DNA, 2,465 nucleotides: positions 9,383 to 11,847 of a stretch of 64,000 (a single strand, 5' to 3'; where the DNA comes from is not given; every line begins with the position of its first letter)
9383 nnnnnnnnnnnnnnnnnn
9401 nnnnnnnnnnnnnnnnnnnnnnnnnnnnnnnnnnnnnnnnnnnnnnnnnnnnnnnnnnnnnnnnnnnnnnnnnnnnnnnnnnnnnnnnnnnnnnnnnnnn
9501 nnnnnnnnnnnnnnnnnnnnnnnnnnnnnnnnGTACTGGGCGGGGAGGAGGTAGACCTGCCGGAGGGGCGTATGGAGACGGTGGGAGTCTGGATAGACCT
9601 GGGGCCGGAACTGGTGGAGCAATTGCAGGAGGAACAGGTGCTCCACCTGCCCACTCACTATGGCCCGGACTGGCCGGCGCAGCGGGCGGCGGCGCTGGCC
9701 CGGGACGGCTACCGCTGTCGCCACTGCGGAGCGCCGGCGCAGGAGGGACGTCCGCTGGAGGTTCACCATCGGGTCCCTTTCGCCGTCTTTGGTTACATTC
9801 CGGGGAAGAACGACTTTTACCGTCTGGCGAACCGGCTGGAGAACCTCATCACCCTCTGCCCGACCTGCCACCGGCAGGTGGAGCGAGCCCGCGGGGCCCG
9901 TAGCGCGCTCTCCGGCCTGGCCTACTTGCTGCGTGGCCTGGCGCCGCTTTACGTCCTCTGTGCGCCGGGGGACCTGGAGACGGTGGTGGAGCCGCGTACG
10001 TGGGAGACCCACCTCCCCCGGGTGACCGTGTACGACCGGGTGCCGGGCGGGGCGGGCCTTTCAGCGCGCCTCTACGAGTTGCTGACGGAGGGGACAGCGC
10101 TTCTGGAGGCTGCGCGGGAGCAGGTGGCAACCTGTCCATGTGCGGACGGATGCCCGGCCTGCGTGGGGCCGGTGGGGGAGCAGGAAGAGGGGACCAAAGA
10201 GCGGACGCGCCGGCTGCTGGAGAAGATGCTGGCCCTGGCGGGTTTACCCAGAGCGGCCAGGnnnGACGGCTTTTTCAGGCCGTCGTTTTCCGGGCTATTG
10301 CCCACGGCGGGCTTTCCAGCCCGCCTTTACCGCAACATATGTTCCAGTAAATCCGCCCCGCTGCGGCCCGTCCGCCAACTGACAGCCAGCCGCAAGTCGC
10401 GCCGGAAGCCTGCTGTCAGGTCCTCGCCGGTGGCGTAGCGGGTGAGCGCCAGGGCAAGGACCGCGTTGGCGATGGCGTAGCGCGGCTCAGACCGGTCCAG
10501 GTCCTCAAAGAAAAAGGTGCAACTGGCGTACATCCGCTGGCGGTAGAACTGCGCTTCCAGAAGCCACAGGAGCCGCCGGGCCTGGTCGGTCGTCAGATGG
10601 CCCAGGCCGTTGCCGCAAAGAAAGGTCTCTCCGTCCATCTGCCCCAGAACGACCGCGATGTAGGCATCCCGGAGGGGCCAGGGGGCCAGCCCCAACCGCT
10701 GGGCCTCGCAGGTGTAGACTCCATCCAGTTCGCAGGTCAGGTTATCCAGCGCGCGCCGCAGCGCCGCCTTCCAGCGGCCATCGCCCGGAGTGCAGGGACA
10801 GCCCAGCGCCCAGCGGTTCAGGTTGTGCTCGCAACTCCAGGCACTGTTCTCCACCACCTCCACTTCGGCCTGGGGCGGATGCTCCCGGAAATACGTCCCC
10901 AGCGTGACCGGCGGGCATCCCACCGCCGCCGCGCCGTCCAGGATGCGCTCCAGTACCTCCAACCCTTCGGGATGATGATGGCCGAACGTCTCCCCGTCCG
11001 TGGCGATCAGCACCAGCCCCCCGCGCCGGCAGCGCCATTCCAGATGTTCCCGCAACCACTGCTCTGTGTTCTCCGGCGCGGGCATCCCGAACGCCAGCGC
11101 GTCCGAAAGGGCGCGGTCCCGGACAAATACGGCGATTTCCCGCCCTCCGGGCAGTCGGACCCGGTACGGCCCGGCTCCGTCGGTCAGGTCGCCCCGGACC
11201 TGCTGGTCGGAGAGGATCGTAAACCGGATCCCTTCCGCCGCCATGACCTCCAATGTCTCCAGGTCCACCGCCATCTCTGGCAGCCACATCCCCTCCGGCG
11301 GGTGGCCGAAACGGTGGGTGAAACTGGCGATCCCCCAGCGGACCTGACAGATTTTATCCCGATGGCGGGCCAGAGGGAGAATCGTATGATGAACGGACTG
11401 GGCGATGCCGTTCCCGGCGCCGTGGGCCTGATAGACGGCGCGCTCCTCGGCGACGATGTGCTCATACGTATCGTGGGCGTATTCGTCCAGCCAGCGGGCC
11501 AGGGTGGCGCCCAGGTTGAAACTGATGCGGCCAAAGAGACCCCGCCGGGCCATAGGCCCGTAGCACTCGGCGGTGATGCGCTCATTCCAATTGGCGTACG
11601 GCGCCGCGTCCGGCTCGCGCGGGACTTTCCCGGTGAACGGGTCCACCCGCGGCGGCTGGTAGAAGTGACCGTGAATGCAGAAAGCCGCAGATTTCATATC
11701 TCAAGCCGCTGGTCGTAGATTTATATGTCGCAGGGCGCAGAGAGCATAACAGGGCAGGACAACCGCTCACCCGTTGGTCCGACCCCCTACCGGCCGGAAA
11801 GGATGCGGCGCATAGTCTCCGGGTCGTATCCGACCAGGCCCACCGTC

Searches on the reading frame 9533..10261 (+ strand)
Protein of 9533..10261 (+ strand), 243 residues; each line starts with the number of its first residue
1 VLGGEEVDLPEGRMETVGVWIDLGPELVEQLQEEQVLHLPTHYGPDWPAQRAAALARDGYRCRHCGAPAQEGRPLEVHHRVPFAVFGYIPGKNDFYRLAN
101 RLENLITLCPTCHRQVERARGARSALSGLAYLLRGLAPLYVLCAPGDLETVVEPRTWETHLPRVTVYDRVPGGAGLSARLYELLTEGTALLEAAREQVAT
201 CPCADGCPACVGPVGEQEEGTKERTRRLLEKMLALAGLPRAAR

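Call 31: find_homologous_proteins(query=window:9533-10261:+, max_evalue=0.001)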
Query seq(243 aa) (243 aa): 201 proteins with E <= 0.001 among 8000 candidates; the best 120 are listed.
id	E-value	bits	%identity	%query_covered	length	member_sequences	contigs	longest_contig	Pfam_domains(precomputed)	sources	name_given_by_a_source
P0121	4.6e-120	418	82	95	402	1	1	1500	PF09369.16,PF01844.30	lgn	-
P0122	5.7e-119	414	79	96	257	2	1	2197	PF09369.16,PF01844.30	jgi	jgi:DEAD/DEAH box helicase domain-containing protein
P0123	3.0e-104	366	73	95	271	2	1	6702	PF09369.16,PF01844.30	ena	-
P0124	1.8e-103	363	72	96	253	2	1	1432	PF09369.16,PF01844.30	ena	-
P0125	4.2e-89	316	62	96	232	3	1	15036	PF09369.16,PF01844.30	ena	-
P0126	3.4e-88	313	64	96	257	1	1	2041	PF09369.16,PF01844.30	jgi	jgi:DEAD/DEAH box helicase domain-containing protein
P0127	3.6e-88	313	62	95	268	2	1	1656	PF09369.16,PF01844.30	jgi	jgi:DEAD/DEAH box helicase domain-containing protein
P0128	1.7e-87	311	63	93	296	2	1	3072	PF09369.16,PF01844.30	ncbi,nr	ncbi:MAG: DUF1998 domain-containing protein, partial [Chloroflexi bacterium]|nr:DUF1998 domain-conta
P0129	6.0e-87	309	64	93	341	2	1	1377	PF09369.16,PF01844.30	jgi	jgi:DEAD/DEAH box helicase domain-containing protein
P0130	6.9e-87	309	62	95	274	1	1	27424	PF09369.16,PF01844.30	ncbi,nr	ncbi:MAG: DUF1998 domain-containing protein [Anaerolineae bacterium]|nr:DUF1998 domain-containing pr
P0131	7.3e-87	309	61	97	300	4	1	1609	PF09369.16,PF01844.30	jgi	jgi:DEAD/DEAH box helicase domain-containing protein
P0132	2.1e-86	307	62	96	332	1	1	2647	PF09369.16,PF01844.30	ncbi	-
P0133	2.6e-86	307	62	93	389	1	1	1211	PF09369.16,PF01844.30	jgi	jgi:DEAD/DEAH box helicase domain-containing protein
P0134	9.4e-86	305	62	96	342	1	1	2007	PF09369.16,PF01844.30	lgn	-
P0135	9.6e-86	305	64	90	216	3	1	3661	PF09369.16,PF01844.30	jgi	jgi:DEAD/DEAH box helicase domain-containing protein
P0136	1.3e-84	302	60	96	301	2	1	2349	PF09369.16,PF01844.30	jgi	-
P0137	3.1e-84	300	61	96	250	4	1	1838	PF09369.16,PF01844.30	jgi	jgi:DEAD/DEAH box helicase domain-containing protein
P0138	3.8e-84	300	60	95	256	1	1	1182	PF09369.16,PF01844.30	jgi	jgi:DEAD/DEAH box helicase domain-containing protein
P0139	6.5e-84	299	62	93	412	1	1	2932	PF09369.16,PF01844.30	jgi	jgi:DEAD/DEAH box helicase domain-containing protein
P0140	1.1e-83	299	61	89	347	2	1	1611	PF09369.16,PF01844.30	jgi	-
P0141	1.6e-82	295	60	96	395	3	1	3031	PF09369.16,PF01844.30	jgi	jgi:DEAD/DEAH box helicase domain-containing protein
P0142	2.4e-82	294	61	96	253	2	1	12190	PF09369.16,PF01844.30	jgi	jgi:DEAD/DEAH box helicase domain-containing protein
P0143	2.9e-78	281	61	90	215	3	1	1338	PF09369.16,PF01844.30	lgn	-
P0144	2.9e-77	277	62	86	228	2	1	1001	PF09369.16,PF01844.30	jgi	jgi:DEAD/DEAH box helicase domain-containing protein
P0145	2.7e-76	274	65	79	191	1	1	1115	PF09369.16,PF01844.30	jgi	jgi:DEAD/DEAH box helicase domain-containing protein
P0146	1.2e-75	272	64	83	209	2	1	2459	PF09369.16,PF01844.30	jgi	-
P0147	9.5e-74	266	56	96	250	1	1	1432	PF09369.16,PF01844.30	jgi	jgi:DEAD/DEAH box helicase domain-containing protein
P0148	1.3e-73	265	55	95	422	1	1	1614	PF09369.16,PF01844.30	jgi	jgi:DEAD/DEAH box helicase domain-containing protein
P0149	2.6e-73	264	55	94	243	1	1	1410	PF09369.16,PF01844.30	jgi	jgi:DEAD/DEAH box helicase domain-containing protein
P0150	5.8e-73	263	54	96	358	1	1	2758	PF09369.16,PF01844.30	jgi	jgi:DEAD/DEAH box helicase domain-containing protein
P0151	2.1e-71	258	52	92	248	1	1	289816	PF09369.16,PF01844.30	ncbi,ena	-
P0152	1.0e-70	256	54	97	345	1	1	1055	PF09369.16,PF01844.30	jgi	-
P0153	1.2e-69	252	53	96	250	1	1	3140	PF09369.16,PF01844.30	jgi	jgi:DEAD/DEAH box helicase domain-containing protein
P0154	1.3e-69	252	53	96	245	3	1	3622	PF09369.16,PF01844.30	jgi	jgi:DEAD/DEAH box helicase domain-containing protein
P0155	1.3e-69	252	53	96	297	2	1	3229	PF09369.16,PF01844.30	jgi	jgi:DEAD/DEAH box helicase domain-containing protein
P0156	1.7e-69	252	52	96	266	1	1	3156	PF09369.16,PF01844.30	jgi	jgi:DEAD/DEAH box helicase domain-containing protein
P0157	6.7e-69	250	51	96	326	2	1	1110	PF09369.16,PF01844.30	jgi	-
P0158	7.3e-69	250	53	96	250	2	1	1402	PF09369.16,PF01844.30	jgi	jgi:DEAD/DEAH box helicase domain-containing protein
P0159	7.8e-69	250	60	86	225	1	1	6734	PF09369.16,PF01844.30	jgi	jgi:DEAD/DEAH box helicase domain-containing protein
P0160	3.5e-68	248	51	95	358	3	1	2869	PF09369.16,PF01844.30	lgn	-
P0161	4.7e-68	247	52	97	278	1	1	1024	PF09369.16,PF01844.30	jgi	jgi:DEAD/DEAH box helicase domain-containing protein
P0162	1.6e-67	246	53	96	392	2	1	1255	PF09369.16,PF01844.30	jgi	jgi:DEAD/DEAH box helicase domain-containing protein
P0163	2.8e-67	245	50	97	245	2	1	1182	PF09369.16,PF01844.30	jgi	jgi:DEAD/DEAH box helicase domain-containing protein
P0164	4.6e-67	244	51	96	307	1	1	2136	PF13391.13,PF09369.16,PF01844.30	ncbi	ncbi:MAG: DUF1998 domain-containing protein, partial [Candidatus Thermofonsia bacterium]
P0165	4.9e-67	244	52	96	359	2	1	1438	PF09369.16,PF01844.30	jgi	jgi:DEAD/DEAH box helicase domain-containing protein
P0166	6.3e-67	244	57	84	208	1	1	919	PF09369.16,PF01844.30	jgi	-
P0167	6.4e-67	244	52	98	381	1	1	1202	PF09369.16,PF01844.30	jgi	jgi:DEAD/DEAH box helicase domain-containing protein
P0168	6.4e-67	244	50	95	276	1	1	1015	PF09369.16,PF01844.30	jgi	jgi:DEAD/DEAH box helicase domain-containing protein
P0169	2.0e-66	242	53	96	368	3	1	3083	PF09369.16,PF01844.30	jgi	jgi:DEAD/DEAH box helicase domain-containing protein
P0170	4.0e-66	241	52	95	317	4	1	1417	PF09369.16,PF01844.30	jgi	jgi:DEAD/DEAH box helicase domain-containing protein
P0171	7.0e-66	240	52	96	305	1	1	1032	PF09369.16,PF01844.30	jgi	jgi:DEAD/DEAH box helicase domain-containing protein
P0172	9.7e-66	240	52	95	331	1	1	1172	PF09369.16,PF01844.30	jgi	-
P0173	1.2e-65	239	52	94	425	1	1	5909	PF09369.16,PF01844.30,PF22982.4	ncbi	ncbi:MAG: Zn-binding domain-containing protein, partial [Chloroflexota bacterium]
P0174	2.5e-65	238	50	94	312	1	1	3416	PF09369.16,PF01844.30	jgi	-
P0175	2.9e-65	238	52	95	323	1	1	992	PF09369.16,PF01844.30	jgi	jgi:DEAD/DEAH box helicase domain-containing protein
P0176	5.2e-65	237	50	96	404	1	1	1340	PF09369.16,PF01844.30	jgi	jgi:DEAD/DEAH box helicase domain-containing protein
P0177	1.3e-64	236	53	87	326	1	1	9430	PF09369.16,PF01844.30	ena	-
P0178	1.3e-64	236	51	96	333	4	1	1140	PF09369.16,PF01844.30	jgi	jgi:DEAD/DEAH box helicase domain-containing protein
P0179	1.4e-64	236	51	95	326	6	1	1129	PF09369.16,PF01844.30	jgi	jgi:DEAD/DEAH box helicase domain-containing protein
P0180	1.7e-64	236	54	90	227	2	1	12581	PF09369.16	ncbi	-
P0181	1.9e-64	236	50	96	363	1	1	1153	PF13391.13,PF09369.16,PF01844.30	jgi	-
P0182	2.1e-64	235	49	98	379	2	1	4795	PF09369.16,PF01844.30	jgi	jgi:DEAD/DEAH box helicase domain-containing protein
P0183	2.6e-64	235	53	87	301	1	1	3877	PF09369.16,PF01844.30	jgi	jgi:DEAD/DEAH box helicase domain-containing protein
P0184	3.6e-64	235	50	96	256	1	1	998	PF09369.16,PF01844.30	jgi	-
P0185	3.9e-64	234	50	96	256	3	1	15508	PF09369.16,PF01844.30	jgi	-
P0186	6.5e-64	234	48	96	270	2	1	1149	PF09369.16,PF01844.30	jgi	jgi:DEAD/DEAH box helicase domain-containing protein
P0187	8.7e-64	233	49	97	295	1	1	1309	PF13391.13,PF09369.16,PF01844.30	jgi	jgi:DEAD/DEAH box helicase domain-containing protein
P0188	1.8e-63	232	52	89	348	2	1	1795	PF09369.16,PF01844.30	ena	-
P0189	2.4e-63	232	50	95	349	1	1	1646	PF09369.16,PF01844.30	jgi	jgi:DEAD/DEAH box helicase domain-containing protein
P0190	2.5e-63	232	51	96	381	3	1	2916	PF09369.16,PF01844.30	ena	-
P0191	5.9e-63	231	50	96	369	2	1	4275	PF09369.16,PF01844.30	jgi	jgi:DEAD/DEAH box helicase domain-containing protein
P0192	7.3e-63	230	62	77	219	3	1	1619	PF09369.16,PF01844.30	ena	-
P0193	8.1e-63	230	51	96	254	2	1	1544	PF09369.16,PF01844.30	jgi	jgi:DEAD/DEAH box helicase domain-containing protein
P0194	9.9e-63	230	56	83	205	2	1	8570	PF09369.16,PF01844.30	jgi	jgi:DEAD/DEAH box helicase domain-containing protein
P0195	2.8e-62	228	53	87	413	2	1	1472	PF09369.16,PF01844.30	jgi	jgi:DEAD/DEAH box helicase domain-containing protein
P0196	5.5e-62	227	50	96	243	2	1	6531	PF09369.16,PF01844.30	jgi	jgi:DEAD/DEAH box helicase domain-containing protein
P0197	6.3e-62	227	51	90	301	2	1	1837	PF09369.16,PF01844.30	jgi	jgi:DEAD/DEAH box helicase domain-containing protein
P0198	1.1e-61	226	50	91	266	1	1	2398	PF09369.16,PF01844.30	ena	-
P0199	1.3e-61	226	51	87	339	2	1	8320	PF09369.16,PF01844.30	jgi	jgi:DEAD/DEAH box helicase domain-containing protein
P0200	3.5e-61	225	69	64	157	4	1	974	PF09369.16,PF01844.30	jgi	jgi:DEAD/DEAH box helicase domain-containing protein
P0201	3.7e-61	225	52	92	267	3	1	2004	PF09369.16,PF01844.30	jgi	jgi:DEAD/DEAH box helicase domain-containing protein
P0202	7.9e-61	224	48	86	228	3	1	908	PF09369.16,PF01844.30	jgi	jgi:DEAD/DEAH box helicase domain-containing protein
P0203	9.0e-61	223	50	92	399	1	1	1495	PF09369.16,PF01844.30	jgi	jgi:DEAD/DEAH box helicase domain-containing protein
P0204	1.0e-60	223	51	87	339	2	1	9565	PF09369.16,PF01844.30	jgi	jgi:DEAD/DEAH box helicase domain-containing protein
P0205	6.5e-60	221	50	90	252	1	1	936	PF09369.16,PF01844.30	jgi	jgi:DEAD/DEAH box helicase domain-containing protein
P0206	1.1e-59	220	47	95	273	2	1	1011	PF09369.16,PF01844.30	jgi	jgi:DEAD/DEAH box helicase domain-containing protein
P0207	1.4e-59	219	47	95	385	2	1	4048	PF09369.16,PF01844.30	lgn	-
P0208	3.3e-59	218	47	95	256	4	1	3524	PF09369.16,PF01844.30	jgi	jgi:DEAD/DEAH box helicase domain-containing protein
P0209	3.6e-59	218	62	69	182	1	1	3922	PF09369.16,PF01844.30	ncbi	-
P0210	2.7e-58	215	45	100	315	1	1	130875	PF09369.16,PF01844.30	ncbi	-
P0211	3.0e-58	215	49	91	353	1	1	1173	PF09369.16,PF01844.30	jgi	-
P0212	4.9e-58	214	48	89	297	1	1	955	PF09369.16,PF01844.30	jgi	jgi:DEAD/DEAH box helicase domain-containing protein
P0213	8.1e-58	214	47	93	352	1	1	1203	PF09369.16,PF01844.30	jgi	jgi:DEAD/DEAH box helicase domain-containing protein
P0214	2.5e-57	212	47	96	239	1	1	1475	PF09369.16,PF01844.30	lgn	-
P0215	5.0e-57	211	47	95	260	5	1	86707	PF09369.16,PF01844.30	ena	-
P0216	5.1e-57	211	63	63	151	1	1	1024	PF09369.16,PF01844.30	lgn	-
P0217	7.1e-57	211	65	65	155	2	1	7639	PF09369.16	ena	-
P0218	8.5e-57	210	70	60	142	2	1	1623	PF09369.16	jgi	jgi:DEAD/DEAH box helicase domain-containing protein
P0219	2.1e-56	209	48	95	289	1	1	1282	PF09369.16,PF01844.30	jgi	jgi:DEAD/DEAH box helicase domain-containing protein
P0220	2.6e-56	209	47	93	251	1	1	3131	PF09369.16,PF01844.30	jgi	-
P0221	2.7e-56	209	65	65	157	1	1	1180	PF09369.16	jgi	jgi:DEAD/DEAH box helicase domain-containing protein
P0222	1.3e-55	207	50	85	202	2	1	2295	PF13391.13,PF09369.16,PF01844.30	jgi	jgi:DEAD/DEAH box helicase domain-containing protein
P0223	1.9e-55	206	54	75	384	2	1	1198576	PF09369.16,PF01844.30,PF22982.4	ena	-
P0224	5.2e-55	205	50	83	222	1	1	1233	PF09369.16,PF01844.30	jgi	jgi:DEAD/DEAH box helicase domain-containing protein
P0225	2.2e-54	202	45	93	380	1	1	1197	PF09369.16,PF01844.30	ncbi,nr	ncbi:MAG: DUF1998 domain-containing protein, partial [Chloroflexi bacterium]|nr:DUF1998 domain-conta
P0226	4.7e-54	201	54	77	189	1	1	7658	PF09369.16,PF01844.30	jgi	jgi:DEAD/DEAH box helicase domain-containing protein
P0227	3.8e-53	198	47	98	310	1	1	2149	PF09369.16,PF01844.30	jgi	jgi:DEAD/DEAH box helicase domain-containing protein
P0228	5.5e-53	198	50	81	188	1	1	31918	PF09369.16,PF01844.30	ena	-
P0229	1.2e-52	197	46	95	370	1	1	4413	PF09369.16,PF01844.30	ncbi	ncbi:MAG: DUF1998 domain-containing protein, partial [Chloroflexi bacterium]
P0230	1.9e-52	196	45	95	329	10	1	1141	PF09369.16,PF01844.30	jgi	jgi:DEAD/DEAH box helicase domain-containing protein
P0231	2.5e-52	196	47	84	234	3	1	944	PF09369.16,PF01844.30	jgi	-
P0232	5.1e-52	195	45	96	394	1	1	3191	PF09369.16,PF01844.30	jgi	jgi:DEAD/DEAH box helicase domain-containing protein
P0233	6.9e-52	194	45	95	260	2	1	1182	PF09369.16,PF01844.30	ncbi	-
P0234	8.5e-52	194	45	96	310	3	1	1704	PF09369.16,PF01844.30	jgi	jgi:DEAD/DEAH box helicase domain-containing protein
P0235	1.3e-51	193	56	74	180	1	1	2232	PF13391.13,PF09369.16,PF01844.30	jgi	jgi:DEAD/DEAH box helicase domain-containing protein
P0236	1.5e-51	193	45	96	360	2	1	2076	PF09369.16,PF01844.30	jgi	jgi:DEAD/DEAH box helicase domain-containing protein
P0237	1.8e-51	193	46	95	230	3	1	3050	PF09369.16,PF01844.30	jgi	-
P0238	2.2e-51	193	44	96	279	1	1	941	PF09369.16,PF01844.30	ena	-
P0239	2.6e-51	192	45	95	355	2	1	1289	PF09369.16,PF01844.30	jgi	jgi:DEAD/DEAH box helicase domain-containing protein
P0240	3.2e-51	192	48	96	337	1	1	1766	PF09369.16,PF01844.30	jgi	jgi:DEAD/DEAH box helicase domain-containing protein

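Call 44: find_encoding_contigs(protein=P0223, flank=7000, max_places=2)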
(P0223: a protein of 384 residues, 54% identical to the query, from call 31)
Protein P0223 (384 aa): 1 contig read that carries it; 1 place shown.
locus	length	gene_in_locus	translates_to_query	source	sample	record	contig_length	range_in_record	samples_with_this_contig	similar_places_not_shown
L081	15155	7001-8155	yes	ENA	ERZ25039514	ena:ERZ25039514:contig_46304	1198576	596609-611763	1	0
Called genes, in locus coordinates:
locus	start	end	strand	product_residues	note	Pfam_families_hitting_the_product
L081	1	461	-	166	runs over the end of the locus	PF19928:DUF6391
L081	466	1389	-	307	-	PF04203:Sortase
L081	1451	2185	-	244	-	PF01790:LGT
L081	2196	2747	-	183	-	PF00578:AhpC-TSA, PF08534:Redoxin, PF00085:Thioredoxin, PF13098:Thioredoxin_2, PF13905:Thioredoxin_8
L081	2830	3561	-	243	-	-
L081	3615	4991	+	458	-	PF00188:CAP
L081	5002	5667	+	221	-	PF01205:Impact_N, PF09186:DUF1949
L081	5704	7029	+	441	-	PF04851:ResIII (weak), PF00270:DEAD, PF00271:Helicase_C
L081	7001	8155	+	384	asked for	PF22982:WHD_HRQ1 (weak), PF01844:HNH (weak), PF09369:MZB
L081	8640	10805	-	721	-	PF02730:AFOR_N, PF01314:AFOR_C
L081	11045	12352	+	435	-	-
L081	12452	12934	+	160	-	-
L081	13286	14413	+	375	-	PF03989:DNA_gyraseA_C (weak)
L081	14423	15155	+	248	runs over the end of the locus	PF01209:Ubie_methyltran (weak), PF13489:Methyltransf_23, PF07021:MetW (weak), PF13847:Methyltransf_31, PF08241:Methyltransf_11, PF08242:Methyltransf_12 (weak), PF13649:Methyltransf_25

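Call 45: find_encoding_contigs(protein=P0151, flank=7000, max_places=2)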
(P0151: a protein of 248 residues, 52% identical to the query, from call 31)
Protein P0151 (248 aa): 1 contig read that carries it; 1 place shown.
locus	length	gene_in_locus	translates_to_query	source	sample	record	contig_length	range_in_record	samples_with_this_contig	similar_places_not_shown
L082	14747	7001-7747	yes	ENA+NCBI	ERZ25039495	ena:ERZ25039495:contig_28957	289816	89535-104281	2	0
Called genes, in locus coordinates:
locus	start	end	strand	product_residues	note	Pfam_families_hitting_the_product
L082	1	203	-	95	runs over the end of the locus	PF00166:Cpn10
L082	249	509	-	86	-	PF00462:Glutaredoxin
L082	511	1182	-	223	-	PF14595:Thioredoxin_9 (faint), PF23357:DUF7088 (faint), PF00085:Thioredoxin (faint), PF13098:Thioredoxin_2 (faint), PF00462:Glutaredoxin (faint), PF13192:Thioredoxin_3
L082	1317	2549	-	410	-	PF01546:Peptidase_M20, PF07687:M20_dimer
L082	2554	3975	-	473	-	PF13727:CoA_binding_3, PF02397:Bac_transf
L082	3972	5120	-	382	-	PF13439:Glyco_transf_4, PF13579:Glyco_trans_4_4, PF20706:GT4-conflict, PF00534:Glycos_transf_1, PF13692:Glyco_trans_1_4, PF13524:Glyco_trans_1_2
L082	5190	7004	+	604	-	PF00270:DEAD, PF00271:Helicase_C, PF22982:WHD_HRQ1 (weak)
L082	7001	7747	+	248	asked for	PF01844:HNH, PF09369:MZB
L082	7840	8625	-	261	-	PF00106:adh_short, PF08659:KR, PF13561:adh_short_C2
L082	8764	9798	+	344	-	PF01368:DHH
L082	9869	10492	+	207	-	PF02272:DHHA1, PF17768:RecJ_OB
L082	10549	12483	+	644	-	-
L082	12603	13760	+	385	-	PF01121:CoaE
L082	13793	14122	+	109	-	-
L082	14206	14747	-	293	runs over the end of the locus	-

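Call 46: find_encoding_contigs(protein=P0210, flank=7000, max_places=2)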
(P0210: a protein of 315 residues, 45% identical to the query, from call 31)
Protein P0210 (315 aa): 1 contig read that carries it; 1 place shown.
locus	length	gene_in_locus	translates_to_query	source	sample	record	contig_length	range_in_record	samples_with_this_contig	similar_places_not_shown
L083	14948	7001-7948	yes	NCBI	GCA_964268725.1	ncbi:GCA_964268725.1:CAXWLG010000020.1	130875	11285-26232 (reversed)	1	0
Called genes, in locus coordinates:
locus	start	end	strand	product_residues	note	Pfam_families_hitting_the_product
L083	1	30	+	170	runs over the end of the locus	PF13558:SbcC_Walker_B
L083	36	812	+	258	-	PF01073:3Beta_HSD, PF01370:Epimerase, PF02719:Polysacc_synt_2 (weak), PF04321:RmlD_sub_bind, PF05368:NmrA, PF07993:NAD_binding_4 (weak), PF13460:NAD_binding_10, PF16363:GDP_Man_Dehyd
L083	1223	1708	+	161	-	-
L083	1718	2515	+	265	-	PF01940:DUF92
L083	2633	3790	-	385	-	PF01476:LysM, PF23473:LysM3_LYK4_5 (weak), PF13529:Peptidase_C39_2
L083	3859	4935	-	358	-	PF01408:GFO_IDH_MocA, PF22725:GFO_IDH_MocA_C3, PF02894:GFO_IDH_MocA_C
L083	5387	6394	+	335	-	PF00270:DEAD, PF00271:Helicase_C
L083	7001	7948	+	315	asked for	PF01844:HNH (weak), PF09369:MZB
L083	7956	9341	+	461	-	PF15902:Sortilin-Vps10 (faint), PF02012:BNR (faint)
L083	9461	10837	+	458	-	PF14870:PSII_BNR (faint), PF13088:BNR_2 (faint), PF02012:BNR (faint), PF15902:Sortilin-Vps10 (weak)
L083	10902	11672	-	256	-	PF07992:Pyr_redox_2, PF13738:Pyr_redox_3, PF00070:Pyr_redox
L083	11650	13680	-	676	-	PF13185:GAF_2, PF07730:HisKA_3, PF02518:HATPase_c, PF13581:HATPase_c_2 (faint)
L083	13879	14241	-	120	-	-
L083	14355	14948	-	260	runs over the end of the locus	PF00459:Inositol_P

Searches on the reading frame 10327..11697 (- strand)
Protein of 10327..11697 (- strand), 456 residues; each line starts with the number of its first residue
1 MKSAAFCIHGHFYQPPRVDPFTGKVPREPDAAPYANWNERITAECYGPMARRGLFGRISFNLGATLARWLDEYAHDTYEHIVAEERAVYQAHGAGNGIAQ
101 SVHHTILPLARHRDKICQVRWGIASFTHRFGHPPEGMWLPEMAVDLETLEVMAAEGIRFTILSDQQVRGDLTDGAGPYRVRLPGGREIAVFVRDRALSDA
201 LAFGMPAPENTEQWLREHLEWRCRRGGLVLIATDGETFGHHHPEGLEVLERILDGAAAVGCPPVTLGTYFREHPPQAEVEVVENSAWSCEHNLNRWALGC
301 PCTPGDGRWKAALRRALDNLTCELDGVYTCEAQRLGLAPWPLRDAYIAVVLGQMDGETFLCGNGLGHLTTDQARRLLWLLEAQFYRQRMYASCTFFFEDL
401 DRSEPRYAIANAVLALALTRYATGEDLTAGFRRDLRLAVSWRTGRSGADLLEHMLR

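Call 11: search_protein_families(library=pfam, proteins=[window:10327-11697:-], max_evalue=0.001)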
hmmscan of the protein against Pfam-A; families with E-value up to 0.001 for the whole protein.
window:10327-11697:- (456 aa): 2 families
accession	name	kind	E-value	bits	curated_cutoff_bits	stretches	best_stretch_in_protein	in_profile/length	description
PF12055.13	DUF3536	-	3.9e-22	79.4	25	1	308-441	4-139/284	Domain of unknown function (DUF3536)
PF03065.20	Glyco_hydro_57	-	1.2e-21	77.7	21.2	1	98-245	106-252/291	Glycosyl hydrolase family 57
